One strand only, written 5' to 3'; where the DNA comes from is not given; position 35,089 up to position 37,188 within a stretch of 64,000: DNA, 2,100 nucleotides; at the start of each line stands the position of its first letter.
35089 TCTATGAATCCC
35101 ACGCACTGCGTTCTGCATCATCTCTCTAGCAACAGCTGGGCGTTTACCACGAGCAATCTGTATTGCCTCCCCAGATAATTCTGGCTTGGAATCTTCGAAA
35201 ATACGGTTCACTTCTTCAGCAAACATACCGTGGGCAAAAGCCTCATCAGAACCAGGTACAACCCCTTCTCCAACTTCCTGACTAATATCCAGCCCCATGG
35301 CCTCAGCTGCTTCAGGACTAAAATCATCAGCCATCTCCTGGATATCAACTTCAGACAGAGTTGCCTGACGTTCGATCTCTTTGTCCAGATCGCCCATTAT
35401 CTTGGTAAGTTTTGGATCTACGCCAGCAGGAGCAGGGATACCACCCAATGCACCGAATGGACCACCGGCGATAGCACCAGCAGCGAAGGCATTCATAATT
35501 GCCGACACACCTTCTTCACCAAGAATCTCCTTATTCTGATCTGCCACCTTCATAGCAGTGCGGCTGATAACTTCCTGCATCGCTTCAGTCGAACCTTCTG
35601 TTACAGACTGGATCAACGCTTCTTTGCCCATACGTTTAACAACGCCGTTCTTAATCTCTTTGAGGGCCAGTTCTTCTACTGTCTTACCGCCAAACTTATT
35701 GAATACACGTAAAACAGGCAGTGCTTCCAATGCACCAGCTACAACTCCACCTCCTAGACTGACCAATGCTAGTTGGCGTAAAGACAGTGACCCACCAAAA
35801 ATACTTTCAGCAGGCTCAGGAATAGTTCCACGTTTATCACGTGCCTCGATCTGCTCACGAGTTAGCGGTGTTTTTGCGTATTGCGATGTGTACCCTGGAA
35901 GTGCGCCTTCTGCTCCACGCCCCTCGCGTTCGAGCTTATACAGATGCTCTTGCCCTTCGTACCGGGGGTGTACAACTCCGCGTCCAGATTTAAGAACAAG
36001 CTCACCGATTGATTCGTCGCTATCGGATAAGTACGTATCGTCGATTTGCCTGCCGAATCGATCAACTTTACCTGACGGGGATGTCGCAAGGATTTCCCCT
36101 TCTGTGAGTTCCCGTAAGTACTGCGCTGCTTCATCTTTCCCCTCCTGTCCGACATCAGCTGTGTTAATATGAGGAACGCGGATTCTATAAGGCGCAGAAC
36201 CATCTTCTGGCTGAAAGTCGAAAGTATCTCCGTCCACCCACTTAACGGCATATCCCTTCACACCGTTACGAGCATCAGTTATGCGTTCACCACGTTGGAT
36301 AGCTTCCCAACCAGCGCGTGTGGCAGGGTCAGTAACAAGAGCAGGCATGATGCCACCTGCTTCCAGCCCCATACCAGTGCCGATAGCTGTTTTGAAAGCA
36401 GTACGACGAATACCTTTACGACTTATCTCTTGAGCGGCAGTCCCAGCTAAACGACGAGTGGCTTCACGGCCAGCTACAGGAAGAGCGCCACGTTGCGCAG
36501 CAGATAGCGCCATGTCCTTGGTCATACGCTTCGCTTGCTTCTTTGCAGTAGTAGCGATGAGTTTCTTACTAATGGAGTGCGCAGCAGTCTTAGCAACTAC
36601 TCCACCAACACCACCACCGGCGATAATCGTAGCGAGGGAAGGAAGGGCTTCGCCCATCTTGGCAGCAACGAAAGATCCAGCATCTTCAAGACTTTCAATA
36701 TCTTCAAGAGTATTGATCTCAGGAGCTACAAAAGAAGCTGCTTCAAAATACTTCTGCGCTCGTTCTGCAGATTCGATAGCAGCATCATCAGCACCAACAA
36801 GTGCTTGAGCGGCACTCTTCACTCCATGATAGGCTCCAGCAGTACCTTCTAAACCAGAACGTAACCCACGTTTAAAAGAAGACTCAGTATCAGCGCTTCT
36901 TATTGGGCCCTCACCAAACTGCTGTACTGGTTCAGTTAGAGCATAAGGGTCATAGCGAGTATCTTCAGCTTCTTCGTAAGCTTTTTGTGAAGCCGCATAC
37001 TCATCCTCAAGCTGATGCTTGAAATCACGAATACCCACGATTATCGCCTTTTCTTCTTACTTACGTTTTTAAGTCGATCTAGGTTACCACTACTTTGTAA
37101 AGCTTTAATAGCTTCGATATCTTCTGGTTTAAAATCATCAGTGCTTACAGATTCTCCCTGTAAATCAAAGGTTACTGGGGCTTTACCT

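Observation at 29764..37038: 2424-aa giant protein combining an SNase-like OB fold, a HEIGH zincin motif and hydrophobic Gly-rich segments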

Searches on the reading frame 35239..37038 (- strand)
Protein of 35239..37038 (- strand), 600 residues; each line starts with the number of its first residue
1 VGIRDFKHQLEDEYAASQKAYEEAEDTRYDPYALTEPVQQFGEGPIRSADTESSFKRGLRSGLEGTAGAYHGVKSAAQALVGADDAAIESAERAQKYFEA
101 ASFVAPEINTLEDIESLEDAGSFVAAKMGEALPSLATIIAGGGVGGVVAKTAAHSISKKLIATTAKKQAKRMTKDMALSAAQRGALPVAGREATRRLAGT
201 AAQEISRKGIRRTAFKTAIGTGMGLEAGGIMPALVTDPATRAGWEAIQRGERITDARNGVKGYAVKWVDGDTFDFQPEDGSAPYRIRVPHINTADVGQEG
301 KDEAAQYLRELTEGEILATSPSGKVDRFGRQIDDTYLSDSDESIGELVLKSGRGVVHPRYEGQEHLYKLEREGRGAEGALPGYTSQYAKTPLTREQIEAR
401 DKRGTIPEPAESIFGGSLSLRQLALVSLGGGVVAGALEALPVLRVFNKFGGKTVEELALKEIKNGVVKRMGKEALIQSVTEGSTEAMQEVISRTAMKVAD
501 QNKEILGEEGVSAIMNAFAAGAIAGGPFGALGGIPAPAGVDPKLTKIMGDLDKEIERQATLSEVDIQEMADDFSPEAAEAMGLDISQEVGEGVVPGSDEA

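Call 71: search_protein_representatives(alignment_id=A8)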
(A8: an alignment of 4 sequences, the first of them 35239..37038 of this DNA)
Query: 4 sequences, 572 profile positions. Proteins with E-value up to 0.001 (for the whole library): 1247; up to 1e-10: 320; up to 1e-30: 13. The best 150 are listed.
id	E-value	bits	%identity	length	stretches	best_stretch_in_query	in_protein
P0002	0.0e+00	1039.2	-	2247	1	1-570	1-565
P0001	1.5e-258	876.0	-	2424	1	2-571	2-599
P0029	2.2e-95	337.2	-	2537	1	33-534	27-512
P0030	1.5e-91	324.5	-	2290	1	36-537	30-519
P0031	1.4e-51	192.6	-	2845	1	51-506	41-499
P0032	2.5e-37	145.5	-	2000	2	433-521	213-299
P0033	1.5e-36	143.0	-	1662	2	51-201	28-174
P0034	7.9e-35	137.3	-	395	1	20-364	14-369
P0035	1.0e-34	136.9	-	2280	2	46-191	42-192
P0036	3.3e-34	135.2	-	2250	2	39-197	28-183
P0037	6.6e-33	130.9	-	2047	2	380-558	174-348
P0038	3.1e-32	128.7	-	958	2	389-531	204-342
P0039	5.5e-32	127.9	-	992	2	49-203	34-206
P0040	4.7e-30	121.5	-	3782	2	392-505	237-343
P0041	6.8e-30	121.0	-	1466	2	376-519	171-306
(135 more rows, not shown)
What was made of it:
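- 36319..36891 (-): First half of the N-terminal module (aa ~50-240), shared with giant phage polyvalent proteins. It contains the Gly-rich hydrophobic segment aa 128-154 (36577..36657). Call 71 (1247 clusters at E<=1e-3).
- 1247 clusters at E<=1e-3 and 320 at <=1e-10, mostly proteins of 1.8-4.5 thousand residues (call 71).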

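Call 75: search_protein_families(library=pfam, alignment_id=A9, max_evalue=0.001)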
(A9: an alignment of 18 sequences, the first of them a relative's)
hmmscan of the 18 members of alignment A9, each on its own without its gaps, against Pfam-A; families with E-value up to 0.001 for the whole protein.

A. member 1, P0029 (2537 aa): 1 family
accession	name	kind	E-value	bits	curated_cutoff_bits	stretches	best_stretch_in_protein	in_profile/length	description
PF06114.19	Peptidase_M78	-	1.5e-05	25.2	22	1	1363-1402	28-67/123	IrrE N-terminal-like domain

B. families by the number of members that match (of 18 scanned): 13 families
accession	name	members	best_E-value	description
PF18823.6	InPase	3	7.7e-56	Inorganic Pyrophosphatase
PF18858.6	LPD39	3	3.9e-35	Large polyvalent protein associated domain 39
PF00271.37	Helicase_C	3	6.7e-11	Helicase conserved C-terminal domain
PF07669.17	Eco57I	2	6.7e-11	Eco57I restriction-modification methylase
PF00176.29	SNF2-rel_dom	2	1.1e-08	SNF2-related domain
PF04851.21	ResIII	2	2.3e-07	Type III restriction enzyme, res subunit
PF06114.19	Peptidase_M78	2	2.1e-06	IrrE N-terminal-like domain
PF18760.7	ART-PolyVal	1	4.4e-44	ADP-Ribosyltransferase in polyvalent proteins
PF18857.6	LPD38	1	3e-33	Large polyvalent protein associated domain 38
PF18814.6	PBECR5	1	9.3e-26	phage-Barnase-EndoU-ColicinE5/D-RelE like nuclease5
PF00990.26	GGDEF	1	9.7e-09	Diguanylate cyclase, GGDEF domain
PF02384.22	N6_Mtase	1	5.1e-06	N-6 DNA Methylase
PF13699.11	eCIS_core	1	0.00037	eCIS core domain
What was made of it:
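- On Zincin-like metallopeptidase of polyvalent proteins (MPTase): Peptidase_M78 passes its cut-off in relative P0029 (call 75).
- They carry InPase, LPD38, LPD39, ART-PolyVal, PBECR5, SNF2+Eco57I methylase, GGDEF and Peptidase_M78 (call 75).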

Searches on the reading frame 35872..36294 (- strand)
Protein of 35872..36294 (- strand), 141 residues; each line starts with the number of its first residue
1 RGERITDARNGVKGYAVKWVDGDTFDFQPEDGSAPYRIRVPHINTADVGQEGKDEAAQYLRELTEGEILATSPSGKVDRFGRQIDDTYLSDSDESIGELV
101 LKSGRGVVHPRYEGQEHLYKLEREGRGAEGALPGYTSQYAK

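Call 27: search_solved_structures(query=A5, max_evalue=1, show_alignments=2)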
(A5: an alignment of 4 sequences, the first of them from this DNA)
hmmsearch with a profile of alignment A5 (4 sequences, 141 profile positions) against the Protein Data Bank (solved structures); distinct sequences matched with E-value up to 1: 67 (the best 60 are shown).
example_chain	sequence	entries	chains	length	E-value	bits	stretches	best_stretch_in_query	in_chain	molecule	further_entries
4zq3_A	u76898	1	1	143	3.6e-05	27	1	17-118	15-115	Thermonuclease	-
4pmb_A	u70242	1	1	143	7.3e-05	26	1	17-118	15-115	Thermonuclease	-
5hgt_A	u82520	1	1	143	7.4e-05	26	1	17-118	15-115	Thermonuclease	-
3u9o_A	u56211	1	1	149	9.6e-05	25.6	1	17-125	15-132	Thermonuclease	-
4du9_A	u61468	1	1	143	0.0001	25.5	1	17-118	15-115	Thermonuclease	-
3meh_A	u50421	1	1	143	0.00011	25.5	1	17-118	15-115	Thermonuclease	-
4dgz_A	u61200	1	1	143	0.00011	25.4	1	17-118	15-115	Thermonuclease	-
5j1z_A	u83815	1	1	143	0.00012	25.2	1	17-118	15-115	Thermonuclease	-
4n9t_A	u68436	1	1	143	0.00013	25.1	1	17-118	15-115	Thermonuclease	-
4zuj_A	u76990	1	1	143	0.00014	25.1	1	17-118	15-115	Thermonuclease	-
4ndx_A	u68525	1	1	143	0.00015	25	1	17-118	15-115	Thermonuclease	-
4f8m_A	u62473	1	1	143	0.00015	24.9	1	17-118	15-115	Thermonuclease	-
3sxh_A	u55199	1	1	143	0.00016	24.9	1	17-118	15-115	Thermonuclease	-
1tt2_A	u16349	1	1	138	0.00016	24.9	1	17-118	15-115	Thermonuclease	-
4k2l_A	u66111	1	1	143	0.00016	24.9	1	17-118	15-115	Thermonuclease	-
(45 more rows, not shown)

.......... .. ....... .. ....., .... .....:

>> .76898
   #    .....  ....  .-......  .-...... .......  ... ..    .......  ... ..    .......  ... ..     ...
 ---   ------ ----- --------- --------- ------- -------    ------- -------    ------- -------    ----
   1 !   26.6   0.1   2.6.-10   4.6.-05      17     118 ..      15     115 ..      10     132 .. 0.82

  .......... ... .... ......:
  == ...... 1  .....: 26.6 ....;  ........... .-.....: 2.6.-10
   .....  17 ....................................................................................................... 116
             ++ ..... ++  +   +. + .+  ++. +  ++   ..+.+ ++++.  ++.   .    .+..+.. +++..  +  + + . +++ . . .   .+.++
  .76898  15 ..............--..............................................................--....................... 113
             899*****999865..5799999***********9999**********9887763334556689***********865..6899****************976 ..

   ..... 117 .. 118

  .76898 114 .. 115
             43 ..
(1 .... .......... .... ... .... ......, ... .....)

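Call 89: search_solved_structures(query=A11, max_evalue=0.01, show_alignments=1)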
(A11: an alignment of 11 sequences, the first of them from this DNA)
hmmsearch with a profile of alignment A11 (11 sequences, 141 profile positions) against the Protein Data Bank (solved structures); distinct sequences matched with E-value up to 0.01: 283 (the best 60 are shown).
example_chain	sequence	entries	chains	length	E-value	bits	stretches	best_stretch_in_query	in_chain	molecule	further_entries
6xsh_A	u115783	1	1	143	8.6e-13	51.5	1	14-127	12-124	Thermonuclease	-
5isr_A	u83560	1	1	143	8.7e-13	51.5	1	14-127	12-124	Thermonuclease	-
3c1e_A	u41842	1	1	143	1.1e-12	51.2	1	14-132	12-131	Thermonuclease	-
2rbm_A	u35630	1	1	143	1.1e-12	51.1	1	14-127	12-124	Thermonuclease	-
4zuj_A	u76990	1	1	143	1.2e-12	51.1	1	14-127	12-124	Thermonuclease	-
3mhb_A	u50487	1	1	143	1.5e-12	50.7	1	14-127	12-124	Thermonuclease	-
3d8g_A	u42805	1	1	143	1.9e-12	50.4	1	14-127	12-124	Thermonuclease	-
4kta_A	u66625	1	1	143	1.9e-12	50.4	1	14-127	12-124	Thermonuclease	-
3ero_A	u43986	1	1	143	1.9e-12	50.3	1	14-127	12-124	Thermonuclease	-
3nxw_A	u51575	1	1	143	2.1e-12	50.3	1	14-128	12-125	Thermonuclease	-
3sr1_A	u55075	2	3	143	2.2e-12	50.2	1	14-127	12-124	thermonuclease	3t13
4j6h_A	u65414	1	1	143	2.3e-12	50.1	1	14-127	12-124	Thermonuclease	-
4pny_A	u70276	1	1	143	2.4e-12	50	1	14-127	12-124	Thermonuclease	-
4eqp_A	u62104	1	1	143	2.9e-12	49.8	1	14-127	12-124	Thermonuclease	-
4ial_A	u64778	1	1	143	3e-12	49.7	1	14-130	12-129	Thermonuclease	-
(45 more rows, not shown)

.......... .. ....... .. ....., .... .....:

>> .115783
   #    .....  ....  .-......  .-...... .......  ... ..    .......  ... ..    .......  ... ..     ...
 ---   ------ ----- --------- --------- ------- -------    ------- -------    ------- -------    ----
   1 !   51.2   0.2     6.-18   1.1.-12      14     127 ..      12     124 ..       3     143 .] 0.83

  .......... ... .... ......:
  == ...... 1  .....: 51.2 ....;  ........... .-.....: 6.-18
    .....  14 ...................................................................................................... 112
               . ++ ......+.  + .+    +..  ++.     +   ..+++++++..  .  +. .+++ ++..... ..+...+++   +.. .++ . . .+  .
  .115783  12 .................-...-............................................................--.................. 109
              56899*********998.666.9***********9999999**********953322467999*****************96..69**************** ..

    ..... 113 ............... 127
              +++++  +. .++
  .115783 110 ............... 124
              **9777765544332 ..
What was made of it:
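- On Thermonuclease / SNase (PF00565): The 11-sequence profile hits PDB thermonuclease chains at E 8.6e-13 (call 89).
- Closest known: Staphylococcal nuclease / thermonuclease family. Same: Homologous domain (E 8.6e-13 to PDB thermonuclease, call 89).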

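Call 90: find_homologous_proteins(query=A11, max_evalue=0.001)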
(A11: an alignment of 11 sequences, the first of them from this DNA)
Query A11 (11 sequences) (141 aa, profile of the alignment): 488 proteins with E <= 0.001 among 6103 candidates; the best 120 are listed.
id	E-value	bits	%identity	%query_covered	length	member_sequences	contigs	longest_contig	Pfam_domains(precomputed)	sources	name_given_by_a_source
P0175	6.9e-16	76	26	52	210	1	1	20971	PF00565.24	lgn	-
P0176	9.4e-16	76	27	84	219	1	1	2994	PF00565.24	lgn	-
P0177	8.1e-15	73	30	55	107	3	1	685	PF00565.24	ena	-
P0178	2.0e-13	68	35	81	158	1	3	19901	PF00565.24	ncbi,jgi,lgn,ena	ncbi:MAG: thermonuclease family protein [Desulfomonilia bacterium]|jgi:endonuclease YncB( thermonucl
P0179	2.3e-13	68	25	49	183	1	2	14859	PF00565.24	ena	-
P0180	6.7e-13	67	32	91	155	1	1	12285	PF00565.24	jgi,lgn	jgi:endonuclease YncB( thermonuclease family)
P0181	7.6e-13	66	29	62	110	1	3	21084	PF00565.24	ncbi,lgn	-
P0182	1.2e-12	66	-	-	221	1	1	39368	PF00565.24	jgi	jgi:endonuclease YncB( thermonuclease family)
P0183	1.9e-12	65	31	72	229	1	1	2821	PF00565.24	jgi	jgi:endonuclease YncB( thermonuclease family)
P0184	3.8e-12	64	29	83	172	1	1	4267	PF00565.24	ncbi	-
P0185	8.1e-12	63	-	-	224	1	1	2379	PF00565.24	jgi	jgi:endonuclease YncB( thermonuclease family)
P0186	1.0e-11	63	27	78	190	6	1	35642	PF00565.24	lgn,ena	-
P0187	1.5e-11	62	32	65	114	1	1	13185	PF00565.24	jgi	-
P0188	2.0e-11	62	-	-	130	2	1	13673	PF00565.24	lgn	-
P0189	2.3e-11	62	-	-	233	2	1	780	PF00565.24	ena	-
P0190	1.1e-10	59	29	66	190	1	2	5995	PF00565.24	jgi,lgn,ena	-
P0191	2.4e-10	58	28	74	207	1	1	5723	PF00565.24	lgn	-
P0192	2.4e-10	58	31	52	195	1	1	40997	PF00565.24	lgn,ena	-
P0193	2.5e-10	58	30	65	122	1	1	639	PF00565.24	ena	-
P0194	3.4e-10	58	-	-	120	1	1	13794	PF00565.24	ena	-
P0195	3.5e-10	58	29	82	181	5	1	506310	PF00565.24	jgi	jgi:micrococcal nuclease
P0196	5.0e-10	57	26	77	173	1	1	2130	PF00565.24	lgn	-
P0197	6.7e-10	57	25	85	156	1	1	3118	PF00565.24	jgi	jgi:endonuclease YncB( thermonuclease family)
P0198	7.2e-10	57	26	72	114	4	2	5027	PF00565.24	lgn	-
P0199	1.1e-9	56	26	83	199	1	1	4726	PF00565.24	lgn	-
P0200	1.2e-9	56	29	90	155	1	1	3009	PF00565.24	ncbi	-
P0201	1.4e-9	56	28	84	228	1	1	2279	PF00565.24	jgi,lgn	jgi:endonuclease YncB( thermonuclease family)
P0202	1.4e-9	56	30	70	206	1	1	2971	PF27542.1,PF00565.24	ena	-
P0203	1.4e-9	56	37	37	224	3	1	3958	PF27542.1,PF00565.24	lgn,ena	-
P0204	1.6e-9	56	-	-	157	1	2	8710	PF00565.24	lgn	-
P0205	1.7e-9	55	-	-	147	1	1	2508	PF00565.24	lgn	-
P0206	1.8e-9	55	27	79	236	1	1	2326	PF00565.24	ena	-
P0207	1.9e-9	55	27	65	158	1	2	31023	PF00565.24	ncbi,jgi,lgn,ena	-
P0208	2.0e-9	55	26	70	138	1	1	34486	PF00565.24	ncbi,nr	ncbi:thermonuclease family protein [Rhodobacterales bacterium]|nr:thermonuclease family protein [Rho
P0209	2.5e-9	55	-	-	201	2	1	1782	PF00565.24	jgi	jgi:endonuclease YncB( thermonuclease family)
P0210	2.5e-9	55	30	67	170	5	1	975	PF00565.24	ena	-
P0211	2.7e-9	55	-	-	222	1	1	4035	PF00565.24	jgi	jgi:micrococcal nuclease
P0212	2.8e-9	55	-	-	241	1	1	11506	PF27542.1,PF00565.24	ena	-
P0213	3.2e-9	55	-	-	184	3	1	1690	PF00565.24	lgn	-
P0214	3.4e-9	55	34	35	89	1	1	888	PF00565.24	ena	-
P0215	4.1e-9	54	29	70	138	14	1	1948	PF00565.24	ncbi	-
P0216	4.1e-9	54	26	73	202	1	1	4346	PF00565.24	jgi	jgi:endonuclease YncB( thermonuclease family)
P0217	4.5e-9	54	25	74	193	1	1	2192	PF00565.24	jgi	jgi:endonuclease YncB( thermonuclease family)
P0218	6.1e-9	54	31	32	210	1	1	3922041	PF00565.24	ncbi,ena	-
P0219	6.2e-9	54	30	77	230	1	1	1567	PF27542.1,PF00565.24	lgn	-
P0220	7.3e-9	53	30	77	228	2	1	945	PF27542.1,PF00565.24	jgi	jgi:endonuclease YncB( thermonuclease family)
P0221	7.5e-9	53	28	89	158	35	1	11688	PF00565.24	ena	-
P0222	7.7e-9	53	-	-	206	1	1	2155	PF00565.24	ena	-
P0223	7.9e-9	53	-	-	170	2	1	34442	PF00565.24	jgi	jgi:endonuclease YncB( thermonuclease family)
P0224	8.6e-9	53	28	57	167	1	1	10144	PF00565.24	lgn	-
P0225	9.2e-9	53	-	-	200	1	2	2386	PF00565.24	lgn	-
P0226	9.5e-9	53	30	73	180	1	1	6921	PF00565.24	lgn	-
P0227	1.1e-8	53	33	62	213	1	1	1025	PF27542.1,PF00565.24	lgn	-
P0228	1.1e-8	53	26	80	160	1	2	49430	PF00565.24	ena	-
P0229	1.2e-8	53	-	-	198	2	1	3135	PF00565.24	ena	-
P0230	1.2e-8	53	-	-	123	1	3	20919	PF00565.24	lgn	-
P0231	1.2e-8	53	-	-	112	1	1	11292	PF00565.24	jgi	jgi:micrococcal nuclease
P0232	1.4e-8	53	26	70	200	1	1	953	PF00565.24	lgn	-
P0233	1.5e-8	52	-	-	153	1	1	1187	PF00565.24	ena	-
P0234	1.6e-8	52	-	-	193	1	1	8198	PF00565.24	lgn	-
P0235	1.6e-8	52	-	-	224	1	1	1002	PF00565.24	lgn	-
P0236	1.7e-8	52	30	73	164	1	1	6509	PF00565.24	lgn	-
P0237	1.8e-8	52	20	86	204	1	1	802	PF00565.24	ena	-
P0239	2.1e-8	52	30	49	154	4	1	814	PF00565.24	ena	-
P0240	2.5e-8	52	25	77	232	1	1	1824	PF27542.1,PF00565.24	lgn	-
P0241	2.6e-8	52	25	91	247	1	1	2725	PF27542.1,PF00565.24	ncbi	-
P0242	2.6e-8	52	-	-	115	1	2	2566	PF00565.24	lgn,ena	-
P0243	2.6e-8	52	27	72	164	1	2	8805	PF00565.24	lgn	-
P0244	2.7e-8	52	24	50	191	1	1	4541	PF00565.24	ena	-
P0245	2.8e-8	52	34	42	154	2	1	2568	PF00565.24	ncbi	-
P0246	2.9e-8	51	30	63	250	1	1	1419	PF00565.24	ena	-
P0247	3.2e-8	51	-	-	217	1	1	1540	PF00565.24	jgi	jgi:micrococcal nuclease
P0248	3.2e-8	51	32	80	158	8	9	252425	PF00565.24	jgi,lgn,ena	jgi:micrococcal nuclease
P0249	3.4e-8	51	32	67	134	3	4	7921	PF00565.24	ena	-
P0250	5.5e-8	51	31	60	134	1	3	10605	PF00565.24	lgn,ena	-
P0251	5.7e-8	51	28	51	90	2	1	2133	PF00565.24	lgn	-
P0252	5.7e-8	51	32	64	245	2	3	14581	PF00565.24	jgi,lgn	-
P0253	6.2e-8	50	-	-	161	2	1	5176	PF00565.24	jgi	jgi:micrococcal nuclease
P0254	6.4e-8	50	-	-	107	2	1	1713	PF00565.24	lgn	-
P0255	7.0e-8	50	29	63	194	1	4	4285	PF00565.24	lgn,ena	-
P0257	8.1e-8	50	26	48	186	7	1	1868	PF00565.24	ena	-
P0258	9.9e-8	50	26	63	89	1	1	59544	PF00565.24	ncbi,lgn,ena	-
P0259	9.9e-8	50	28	57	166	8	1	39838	PF00565.24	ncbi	ncbi:MAG: thermonuclease family protein [Burkholderiales bacterium]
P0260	1.1e-7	50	33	55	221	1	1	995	PF00565.24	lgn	-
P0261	1.1e-7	50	27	89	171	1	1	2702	PF00565.24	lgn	-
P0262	1.3e-7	49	26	76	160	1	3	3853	PF00565.24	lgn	-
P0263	1.4e-7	49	23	82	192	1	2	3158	PF00565.24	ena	-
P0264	1.8e-7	49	24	89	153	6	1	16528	PF00565.24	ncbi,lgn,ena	-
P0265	1.9e-7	49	30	26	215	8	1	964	PF00565.24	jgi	-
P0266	1.9e-7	49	32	74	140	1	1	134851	PF00565.24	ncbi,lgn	-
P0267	1.9e-7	49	-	-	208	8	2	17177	PF00565.24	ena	-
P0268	2.0e-7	49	32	82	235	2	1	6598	PF00565.24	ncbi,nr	ncbi:MAG: thermonuclease family protein [archaeon]|nr:thermonuclease family protein [archaeon]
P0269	2.2e-7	49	38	30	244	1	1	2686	PF00565.24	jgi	jgi:endonuclease YncB( thermonuclease family)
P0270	2.2e-7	49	-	-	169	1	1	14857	PF00565.24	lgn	-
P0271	2.3e-7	49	31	62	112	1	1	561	PF00565.24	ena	-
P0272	2.3e-7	49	25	86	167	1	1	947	PF00565.24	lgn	-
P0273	2.3e-7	49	-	-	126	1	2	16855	PF00565.24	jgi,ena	jgi:micrococcal nuclease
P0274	2.4e-7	49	-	-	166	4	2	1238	PF00565.24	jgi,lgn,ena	-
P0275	3.0e-7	48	31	56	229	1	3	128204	PF00565.24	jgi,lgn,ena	jgi:micrococcal nuclease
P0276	3.1e-7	48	28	94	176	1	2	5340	PF00565.24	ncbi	-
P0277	3.1e-7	48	29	39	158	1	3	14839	PF00565.24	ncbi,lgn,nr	ncbi:MAG: thermonuclease family protein [Thiobacillus sp.]|nr:thermonuclease family protein [Thiobac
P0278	3.2e-7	48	29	85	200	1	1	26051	PF00565.24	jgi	jgi:endonuclease YncB( thermonuclease family)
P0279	3.3e-7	48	29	65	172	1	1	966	PF00565.24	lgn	-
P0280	3.5e-7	48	32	43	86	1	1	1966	PF00565.24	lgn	-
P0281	4.3e-7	48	33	82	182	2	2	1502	PF00565.24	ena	-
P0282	4.5e-7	48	29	89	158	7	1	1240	PF00565.24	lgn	-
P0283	4.7e-7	48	24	74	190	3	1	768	PF00565.24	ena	-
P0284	4.9e-7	48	23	82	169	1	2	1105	PF00565.24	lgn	-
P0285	5.1e-7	47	-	-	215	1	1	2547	PF01753.25,PF00565.24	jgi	jgi:endonuclease YncB( thermonuclease family)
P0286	5.2e-7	47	24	66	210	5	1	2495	PF00565.24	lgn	-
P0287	5.5e-7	47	30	74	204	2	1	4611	PF00565.24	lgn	-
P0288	5.6e-7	47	27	60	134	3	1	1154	PF00565.24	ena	-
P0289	5.7e-7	47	29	34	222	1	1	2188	PF00565.24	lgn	-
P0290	6.1e-7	47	29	89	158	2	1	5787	PF00565.24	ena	-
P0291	6.2e-7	47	-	-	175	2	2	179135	PF00565.24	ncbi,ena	-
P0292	6.8e-7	47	28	87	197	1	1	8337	PF00565.24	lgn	-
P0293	7.2e-7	47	25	86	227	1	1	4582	PF05901.17,PF00565.24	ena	-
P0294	7.3e-7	47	30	75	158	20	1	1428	PF00565.24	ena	-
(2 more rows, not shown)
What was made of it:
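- On Thermonuclease / SNase (PF00565): Its database hits are PF00565 proteins down to 7e-16 (call 90).
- Closest known: Staphylococcal nuclease / thermonuclease family. Same: All 120 listed database hits but two carry PF00565 (call 90).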
